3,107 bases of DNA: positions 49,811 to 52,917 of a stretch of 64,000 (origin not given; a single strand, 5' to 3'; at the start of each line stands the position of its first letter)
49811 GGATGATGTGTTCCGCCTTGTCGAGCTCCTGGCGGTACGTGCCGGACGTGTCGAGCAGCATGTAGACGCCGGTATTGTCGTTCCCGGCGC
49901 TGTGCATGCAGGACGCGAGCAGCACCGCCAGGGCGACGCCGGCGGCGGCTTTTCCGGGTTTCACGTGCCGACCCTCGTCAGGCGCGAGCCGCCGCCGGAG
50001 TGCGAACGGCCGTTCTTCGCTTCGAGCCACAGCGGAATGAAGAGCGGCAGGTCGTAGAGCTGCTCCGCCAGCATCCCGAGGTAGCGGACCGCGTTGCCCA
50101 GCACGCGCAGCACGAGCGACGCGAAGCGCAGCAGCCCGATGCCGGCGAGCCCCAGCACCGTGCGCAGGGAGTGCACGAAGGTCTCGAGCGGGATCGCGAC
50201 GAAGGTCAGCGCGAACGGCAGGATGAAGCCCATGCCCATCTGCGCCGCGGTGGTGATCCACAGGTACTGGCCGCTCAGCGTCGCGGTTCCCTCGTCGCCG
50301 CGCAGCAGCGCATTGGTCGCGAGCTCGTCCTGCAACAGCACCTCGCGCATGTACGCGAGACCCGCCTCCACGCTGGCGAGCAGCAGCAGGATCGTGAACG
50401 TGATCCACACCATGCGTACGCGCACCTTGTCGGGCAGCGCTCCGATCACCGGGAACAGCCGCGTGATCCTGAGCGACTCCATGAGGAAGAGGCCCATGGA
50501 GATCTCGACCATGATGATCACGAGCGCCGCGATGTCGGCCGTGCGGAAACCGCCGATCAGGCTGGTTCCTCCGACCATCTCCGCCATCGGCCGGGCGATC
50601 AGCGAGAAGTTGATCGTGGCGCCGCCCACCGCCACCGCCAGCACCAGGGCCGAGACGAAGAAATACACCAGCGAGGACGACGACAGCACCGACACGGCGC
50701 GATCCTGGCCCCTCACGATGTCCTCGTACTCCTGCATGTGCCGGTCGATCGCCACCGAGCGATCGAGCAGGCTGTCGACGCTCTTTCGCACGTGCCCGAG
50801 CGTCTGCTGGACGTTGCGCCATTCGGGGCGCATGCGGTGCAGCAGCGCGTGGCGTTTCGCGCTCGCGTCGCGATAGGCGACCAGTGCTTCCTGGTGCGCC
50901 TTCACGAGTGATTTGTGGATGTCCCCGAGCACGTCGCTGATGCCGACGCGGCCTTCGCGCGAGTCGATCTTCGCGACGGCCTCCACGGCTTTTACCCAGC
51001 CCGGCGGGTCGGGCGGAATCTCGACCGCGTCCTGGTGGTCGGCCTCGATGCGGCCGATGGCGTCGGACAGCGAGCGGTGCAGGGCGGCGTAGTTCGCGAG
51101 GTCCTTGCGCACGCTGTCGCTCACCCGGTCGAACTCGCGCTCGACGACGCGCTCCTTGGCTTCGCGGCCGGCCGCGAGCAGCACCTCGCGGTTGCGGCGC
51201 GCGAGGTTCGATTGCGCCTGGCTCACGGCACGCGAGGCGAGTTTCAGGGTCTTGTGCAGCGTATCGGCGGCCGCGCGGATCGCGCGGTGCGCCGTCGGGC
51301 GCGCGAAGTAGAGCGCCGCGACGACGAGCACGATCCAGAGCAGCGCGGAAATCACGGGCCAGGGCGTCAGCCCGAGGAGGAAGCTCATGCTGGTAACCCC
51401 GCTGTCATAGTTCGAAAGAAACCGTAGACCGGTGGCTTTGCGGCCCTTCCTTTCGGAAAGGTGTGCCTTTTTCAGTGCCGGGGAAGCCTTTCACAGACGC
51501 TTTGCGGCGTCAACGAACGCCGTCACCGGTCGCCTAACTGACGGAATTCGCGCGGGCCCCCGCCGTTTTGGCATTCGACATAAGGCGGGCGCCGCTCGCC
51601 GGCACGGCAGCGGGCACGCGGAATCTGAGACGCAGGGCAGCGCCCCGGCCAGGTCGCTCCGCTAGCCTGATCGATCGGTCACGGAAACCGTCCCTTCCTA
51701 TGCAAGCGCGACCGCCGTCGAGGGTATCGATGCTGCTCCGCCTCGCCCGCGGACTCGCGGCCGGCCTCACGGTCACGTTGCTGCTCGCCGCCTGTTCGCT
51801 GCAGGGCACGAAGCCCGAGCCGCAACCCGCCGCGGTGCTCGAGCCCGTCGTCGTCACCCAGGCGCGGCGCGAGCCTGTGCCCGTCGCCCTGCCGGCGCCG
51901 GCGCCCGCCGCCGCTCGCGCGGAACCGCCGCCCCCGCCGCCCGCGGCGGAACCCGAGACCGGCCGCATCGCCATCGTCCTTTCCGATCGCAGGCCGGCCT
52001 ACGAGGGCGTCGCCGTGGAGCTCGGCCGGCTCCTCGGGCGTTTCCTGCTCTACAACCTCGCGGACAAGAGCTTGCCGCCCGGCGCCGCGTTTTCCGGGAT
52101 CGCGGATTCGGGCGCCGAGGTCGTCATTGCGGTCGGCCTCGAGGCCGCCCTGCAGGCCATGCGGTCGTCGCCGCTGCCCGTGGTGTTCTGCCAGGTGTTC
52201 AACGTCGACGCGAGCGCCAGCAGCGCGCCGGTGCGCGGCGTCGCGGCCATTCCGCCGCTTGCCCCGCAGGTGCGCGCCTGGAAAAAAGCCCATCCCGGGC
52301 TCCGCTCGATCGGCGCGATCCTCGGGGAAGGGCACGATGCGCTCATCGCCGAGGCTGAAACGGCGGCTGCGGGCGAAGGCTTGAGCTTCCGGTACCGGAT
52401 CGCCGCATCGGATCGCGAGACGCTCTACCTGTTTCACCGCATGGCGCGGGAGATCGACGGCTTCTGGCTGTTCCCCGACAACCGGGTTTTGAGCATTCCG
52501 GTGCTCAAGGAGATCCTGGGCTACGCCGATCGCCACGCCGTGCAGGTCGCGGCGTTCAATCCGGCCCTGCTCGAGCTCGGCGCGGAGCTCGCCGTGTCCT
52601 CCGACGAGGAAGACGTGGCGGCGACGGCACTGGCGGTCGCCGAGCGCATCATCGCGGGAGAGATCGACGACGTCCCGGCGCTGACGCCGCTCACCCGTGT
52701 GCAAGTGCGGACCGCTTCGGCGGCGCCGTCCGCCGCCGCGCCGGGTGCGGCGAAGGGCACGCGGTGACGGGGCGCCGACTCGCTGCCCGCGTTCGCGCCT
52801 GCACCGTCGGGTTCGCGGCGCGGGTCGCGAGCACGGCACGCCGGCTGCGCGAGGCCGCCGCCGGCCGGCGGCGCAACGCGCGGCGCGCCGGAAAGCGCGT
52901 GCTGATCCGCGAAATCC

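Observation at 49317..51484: c-di-GMP-I (GEMM-I) riboswitch-like leader fused to the start codon of an uncharacterised membrane-protein / vWA-lipoprotein operon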

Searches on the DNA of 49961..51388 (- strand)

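Call 23: search_rna_families(sources=[L081, L082, L083, L084, L085, L086, L087, L069, L078, L057, L048, L036, L013, L046, L072, L080, L062, L020], threshold=gathering)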
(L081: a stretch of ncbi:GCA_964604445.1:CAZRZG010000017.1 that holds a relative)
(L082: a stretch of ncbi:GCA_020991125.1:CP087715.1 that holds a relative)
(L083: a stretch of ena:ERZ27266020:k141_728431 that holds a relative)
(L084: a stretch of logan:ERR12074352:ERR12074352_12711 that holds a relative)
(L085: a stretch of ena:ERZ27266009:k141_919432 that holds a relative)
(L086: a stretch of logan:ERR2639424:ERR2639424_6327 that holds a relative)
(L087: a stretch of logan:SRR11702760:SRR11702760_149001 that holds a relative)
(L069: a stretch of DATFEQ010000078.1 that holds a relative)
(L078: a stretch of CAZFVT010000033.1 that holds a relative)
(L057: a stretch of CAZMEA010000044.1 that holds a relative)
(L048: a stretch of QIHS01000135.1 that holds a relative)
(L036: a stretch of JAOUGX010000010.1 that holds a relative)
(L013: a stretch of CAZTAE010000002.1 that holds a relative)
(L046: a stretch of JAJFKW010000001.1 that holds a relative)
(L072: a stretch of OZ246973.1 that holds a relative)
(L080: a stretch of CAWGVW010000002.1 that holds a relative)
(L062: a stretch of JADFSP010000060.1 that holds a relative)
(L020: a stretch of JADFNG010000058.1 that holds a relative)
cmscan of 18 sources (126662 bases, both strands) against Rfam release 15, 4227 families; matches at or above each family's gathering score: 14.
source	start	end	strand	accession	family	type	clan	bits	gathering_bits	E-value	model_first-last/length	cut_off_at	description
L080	3918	4000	+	RF01051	c-di-GMP-I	Cis-reg; riboswitch;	CL00126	78.6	35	1.8e-13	1-87/87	no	c-di-GMP-I riboswitch aptamer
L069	1262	1344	+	RF01051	c-di-GMP-I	Cis-reg; riboswitch;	CL00126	77.3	35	3.8e-13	1-87/87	no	c-di-GMP-I riboswitch aptamer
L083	5404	5476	-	RF00005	tRNA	Gene; tRNA;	CL00001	74.4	29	3.9e-14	1-71/71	no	tRNA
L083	5504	5576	-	RF00005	tRNA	Gene; tRNA;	CL00001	74.4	29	3.9e-14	1-71/71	no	tRNA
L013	3916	4000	+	RF01051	c-di-GMP-I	Cis-reg; riboswitch;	CL00126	73.6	35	2.9e-12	1-87/87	no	c-di-GMP-I riboswitch aptamer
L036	3921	4002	+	RF03167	c-di-GMP-I-GGC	Cis-reg; riboswitch;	CL00126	73.5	59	3e-15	1-80/80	no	c-di-GMP-I-GGC riboswitch aptamer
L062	1432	1515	+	RF01051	c-di-GMP-I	Cis-reg; riboswitch;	CL00126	70.9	35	1.3e-11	1-87/87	no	c-di-GMP-I riboswitch aptamer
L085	5304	5376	-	RF00005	tRNA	Gene; tRNA;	CL00001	62.7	29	6.3e-11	1-71/71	no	tRNA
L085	5193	5266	-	RF00005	tRNA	Gene; tRNA;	CL00001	61.7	29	1.2e-10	1-71/71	no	tRNA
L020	3919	4000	+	RF01051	c-di-GMP-I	Cis-reg; riboswitch;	CL00126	59.6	35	8e-09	1-87/87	no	c-di-GMP-I riboswitch aptamer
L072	3917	4000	+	RF01051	c-di-GMP-I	Cis-reg; riboswitch;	CL00126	57.5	35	2.5e-08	1-87/87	no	c-di-GMP-I riboswitch aptamer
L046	3922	4000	+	RF01051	c-di-GMP-I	Cis-reg; riboswitch;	CL00126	48.8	35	3.4e-06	1-87/87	no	c-di-GMP-I riboswitch aptamer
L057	3908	4000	+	RF01051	c-di-GMP-I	Cis-reg; riboswitch;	CL00126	44.1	35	4.8e-05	1-87/87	no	c-di-GMP-I riboswitch aptamer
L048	467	546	+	RF01051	c-di-GMP-I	Cis-reg; riboswitch;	CL00126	44.1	35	4.6e-05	1-87/87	no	c-di-GMP-I riboswitch aptamer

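Call 56: search_rna_families(source=L036, start=3880, end=4020, threshold=evalue, max_evalue=0.001, show_alignments=3)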
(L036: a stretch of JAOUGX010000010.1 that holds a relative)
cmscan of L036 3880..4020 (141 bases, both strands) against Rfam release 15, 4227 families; matches with E-value up to 0.001: 1.
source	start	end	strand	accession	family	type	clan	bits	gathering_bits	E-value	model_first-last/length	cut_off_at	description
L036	3921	4002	+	RF03167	c-di-GMP-I-GGC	Cis-reg; riboswitch;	CL00126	73.5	59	3.4e-18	1-80/80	no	c-di-GMP-I-GGC riboswitch aptamer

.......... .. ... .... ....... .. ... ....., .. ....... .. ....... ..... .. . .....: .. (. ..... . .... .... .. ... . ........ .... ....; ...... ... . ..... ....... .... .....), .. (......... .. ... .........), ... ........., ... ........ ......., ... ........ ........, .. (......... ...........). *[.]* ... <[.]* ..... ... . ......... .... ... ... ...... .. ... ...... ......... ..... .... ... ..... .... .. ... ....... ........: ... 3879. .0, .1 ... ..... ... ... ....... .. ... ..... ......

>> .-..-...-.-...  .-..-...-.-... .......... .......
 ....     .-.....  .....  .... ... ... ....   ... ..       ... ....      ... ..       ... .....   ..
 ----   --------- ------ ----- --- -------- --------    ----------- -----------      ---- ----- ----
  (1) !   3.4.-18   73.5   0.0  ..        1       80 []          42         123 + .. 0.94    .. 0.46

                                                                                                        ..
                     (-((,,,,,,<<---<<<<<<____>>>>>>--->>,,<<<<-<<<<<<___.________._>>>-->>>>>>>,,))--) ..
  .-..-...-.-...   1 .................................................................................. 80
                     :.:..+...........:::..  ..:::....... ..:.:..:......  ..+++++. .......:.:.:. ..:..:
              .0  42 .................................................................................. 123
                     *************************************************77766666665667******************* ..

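Call 61: search_rna_families(sources=[L081, L082, L083, L084, L085, L086, L087, L078], threshold=evalue, max_evalue=0.5)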
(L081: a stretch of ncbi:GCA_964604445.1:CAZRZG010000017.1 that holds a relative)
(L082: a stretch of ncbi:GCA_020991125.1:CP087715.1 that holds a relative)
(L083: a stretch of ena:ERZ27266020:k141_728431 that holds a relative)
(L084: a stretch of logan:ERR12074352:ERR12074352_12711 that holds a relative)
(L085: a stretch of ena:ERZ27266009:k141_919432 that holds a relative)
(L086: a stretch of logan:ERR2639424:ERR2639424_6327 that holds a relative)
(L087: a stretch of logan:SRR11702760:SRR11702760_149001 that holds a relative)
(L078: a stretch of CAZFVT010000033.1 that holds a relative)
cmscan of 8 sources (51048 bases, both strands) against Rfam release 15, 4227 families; matches with E-value up to 0.5: 10.
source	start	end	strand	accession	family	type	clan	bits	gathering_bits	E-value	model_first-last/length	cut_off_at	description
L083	5404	5476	-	RF00005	tRNA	Gene; tRNA;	CL00001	74.4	29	1.6e-14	1-71/71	no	tRNA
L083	5504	5576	-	RF00005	tRNA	Gene; tRNA;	CL00001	74.4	29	1.6e-14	1-71/71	no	tRNA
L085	5304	5376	-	RF00005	tRNA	Gene; tRNA;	CL00001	62.7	29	2.5e-11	1-71/71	no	tRNA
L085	5193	5266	-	RF00005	tRNA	Gene; tRNA;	CL00001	61.7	29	4.7e-11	1-71/71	no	tRNA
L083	5429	5552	-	RF02553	YrlA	Gene; sRNA;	-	45.9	69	3.9e-07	1-114/114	no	Y RNA-like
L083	5403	5476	+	RF04354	Plastid-ycf2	Cis-reg;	-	29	65.7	0.053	1-75/75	no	Plastid-ycf2 5UTR RNA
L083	5503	5576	+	RF04354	Plastid-ycf2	Cis-reg;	-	29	65.7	0.053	1-75/75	no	Plastid-ycf2 5UTR RNA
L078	3920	4001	+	RF03168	c-di-GMP-I-UAU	Cis-reg; riboswitch;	CL00126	26.6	65.9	0.15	1-81/81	no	c-di-GMP-I-UAU riboswitch aptamer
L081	402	537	+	RF02870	ncS035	Gene; sRNA;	-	23.2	79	0.28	1-168/168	no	Burkholderia sRNA 35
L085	3039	3156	+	RF02919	ilvB-OMG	Cis-reg;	-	19.9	95.9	0.14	1-209/209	no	ilvB-OMG RNA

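Call 69: search_rna_families(sources=[L088, L089, L090, L091], threshold=evalue, max_evalue=0.1, show_alignments=4)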
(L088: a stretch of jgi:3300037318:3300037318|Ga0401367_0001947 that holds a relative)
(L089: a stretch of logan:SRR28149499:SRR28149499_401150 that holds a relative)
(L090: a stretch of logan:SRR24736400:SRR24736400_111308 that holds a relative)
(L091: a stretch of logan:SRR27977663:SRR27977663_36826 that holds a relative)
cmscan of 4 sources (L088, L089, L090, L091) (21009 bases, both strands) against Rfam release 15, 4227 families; matches with E-value up to 0.1: 0.
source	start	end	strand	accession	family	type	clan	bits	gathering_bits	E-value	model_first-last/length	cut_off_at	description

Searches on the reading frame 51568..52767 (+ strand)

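Call 5: search_protein_families(library=pfam, max_evalue=1, proteins=[window:51568-52767:+])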
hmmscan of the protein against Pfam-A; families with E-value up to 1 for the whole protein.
window:51568-52767:+ (399 aa): 1 family
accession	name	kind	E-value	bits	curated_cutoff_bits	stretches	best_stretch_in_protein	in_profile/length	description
PF04392.18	ABC_sub_bind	-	5.2e-08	32.9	25.9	1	178-365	56-252/293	ABC transporter substrate binding protein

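Call 6: search_protein_families(library=ncbifam, max_evalue=1, proteins=[window:51568-52767:+])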
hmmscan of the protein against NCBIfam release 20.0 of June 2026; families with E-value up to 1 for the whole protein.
window:51568-52767:+ (399 aa): 2 families
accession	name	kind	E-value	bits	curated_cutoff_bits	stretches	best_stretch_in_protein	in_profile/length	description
NF041285.1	ABC_SBP_TrpX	equivalog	0.0043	16.2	390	1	218-370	135-290/322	tryptophan ABC transporter substrate-binding protein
NF041057.1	Rcas_1661_fam_Se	equivalog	0.16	11.5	190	1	67-133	3-69/247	Rcas_1661 family thioredoxin-like (seleno)lipoprotein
